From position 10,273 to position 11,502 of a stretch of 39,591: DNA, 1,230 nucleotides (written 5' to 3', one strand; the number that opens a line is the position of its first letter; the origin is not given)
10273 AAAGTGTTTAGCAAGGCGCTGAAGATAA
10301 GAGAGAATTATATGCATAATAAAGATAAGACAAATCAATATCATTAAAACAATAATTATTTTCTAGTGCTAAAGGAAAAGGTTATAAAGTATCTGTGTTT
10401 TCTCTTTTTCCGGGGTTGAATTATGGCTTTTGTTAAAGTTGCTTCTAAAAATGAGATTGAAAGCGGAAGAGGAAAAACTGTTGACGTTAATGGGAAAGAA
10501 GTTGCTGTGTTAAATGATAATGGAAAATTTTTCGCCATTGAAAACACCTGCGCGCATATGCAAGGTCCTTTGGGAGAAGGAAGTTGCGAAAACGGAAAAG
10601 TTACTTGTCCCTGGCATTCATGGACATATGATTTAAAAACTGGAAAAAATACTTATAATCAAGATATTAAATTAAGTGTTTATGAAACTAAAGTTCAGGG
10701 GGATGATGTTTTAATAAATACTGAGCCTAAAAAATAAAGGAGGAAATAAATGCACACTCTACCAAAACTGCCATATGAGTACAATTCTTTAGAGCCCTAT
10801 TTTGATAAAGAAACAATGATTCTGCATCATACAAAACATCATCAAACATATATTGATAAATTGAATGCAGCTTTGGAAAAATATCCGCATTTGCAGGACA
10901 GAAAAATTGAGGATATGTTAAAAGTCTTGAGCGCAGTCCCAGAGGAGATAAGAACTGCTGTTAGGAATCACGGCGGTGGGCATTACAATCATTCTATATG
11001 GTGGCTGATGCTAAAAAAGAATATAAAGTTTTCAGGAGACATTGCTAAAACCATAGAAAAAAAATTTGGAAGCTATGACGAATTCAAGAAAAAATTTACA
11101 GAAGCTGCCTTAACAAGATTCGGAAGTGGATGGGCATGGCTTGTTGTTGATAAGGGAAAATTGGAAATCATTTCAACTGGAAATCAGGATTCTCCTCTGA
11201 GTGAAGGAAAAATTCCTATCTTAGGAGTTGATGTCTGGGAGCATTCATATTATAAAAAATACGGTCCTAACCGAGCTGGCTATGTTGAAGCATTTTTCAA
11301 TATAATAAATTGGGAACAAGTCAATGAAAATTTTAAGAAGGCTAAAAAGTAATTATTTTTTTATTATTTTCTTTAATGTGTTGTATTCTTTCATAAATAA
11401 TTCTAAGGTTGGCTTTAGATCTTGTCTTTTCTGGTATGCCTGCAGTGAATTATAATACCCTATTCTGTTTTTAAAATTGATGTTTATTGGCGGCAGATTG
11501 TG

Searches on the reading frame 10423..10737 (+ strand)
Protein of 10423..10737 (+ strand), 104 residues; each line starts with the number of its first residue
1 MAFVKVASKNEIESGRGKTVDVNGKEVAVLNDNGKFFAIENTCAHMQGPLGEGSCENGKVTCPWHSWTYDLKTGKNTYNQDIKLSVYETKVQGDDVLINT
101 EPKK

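Call 57: search_protein_families(library=pfam, proteins=[window:10423-10737:+], max_evalue=0.001)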
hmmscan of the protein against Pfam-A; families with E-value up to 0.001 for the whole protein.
window:10423-10737:+ (104 aa): 3 families
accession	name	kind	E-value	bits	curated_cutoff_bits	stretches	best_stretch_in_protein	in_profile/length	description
PF00355.32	Rieske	-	7.6e-20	71.1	20.3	1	4-77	3-76/88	Rieske [2Fe-2S] domain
PF13806.12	Rieske_2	-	9.2e-15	54.9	27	1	3-98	2-103/104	Rieske-like [2Fe-2S] domain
PF22543.2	Rieske_4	-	1.2e-09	38.9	28.4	1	5-80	2-81/119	Soluble Rieske-type ferredoxin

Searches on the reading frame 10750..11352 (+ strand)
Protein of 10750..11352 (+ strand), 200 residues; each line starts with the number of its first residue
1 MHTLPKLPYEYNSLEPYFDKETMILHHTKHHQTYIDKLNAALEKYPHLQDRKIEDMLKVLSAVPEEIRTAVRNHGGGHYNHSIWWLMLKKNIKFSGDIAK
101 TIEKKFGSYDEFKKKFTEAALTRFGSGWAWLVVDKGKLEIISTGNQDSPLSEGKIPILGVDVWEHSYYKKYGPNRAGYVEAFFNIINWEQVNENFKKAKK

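Call 57: search_protein_families(library=pfam, proteins=[window:10750-11352:+], max_evalue=0.001)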
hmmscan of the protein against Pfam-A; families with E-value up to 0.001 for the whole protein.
window:10750-11352:+ (200 aa): 2 families
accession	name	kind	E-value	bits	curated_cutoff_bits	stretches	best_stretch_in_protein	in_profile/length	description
PF02777.23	Sod_Fe_C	-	3.2e-40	136.7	20.9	1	95-194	2-102/102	Iron/manganese superoxide dismutases, C-terminal domain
PF00081.27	Sod_Fe_N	-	7e-28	97.4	27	1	2-88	2-81/82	Iron/manganese superoxide dismutases, alpha-hairpin domain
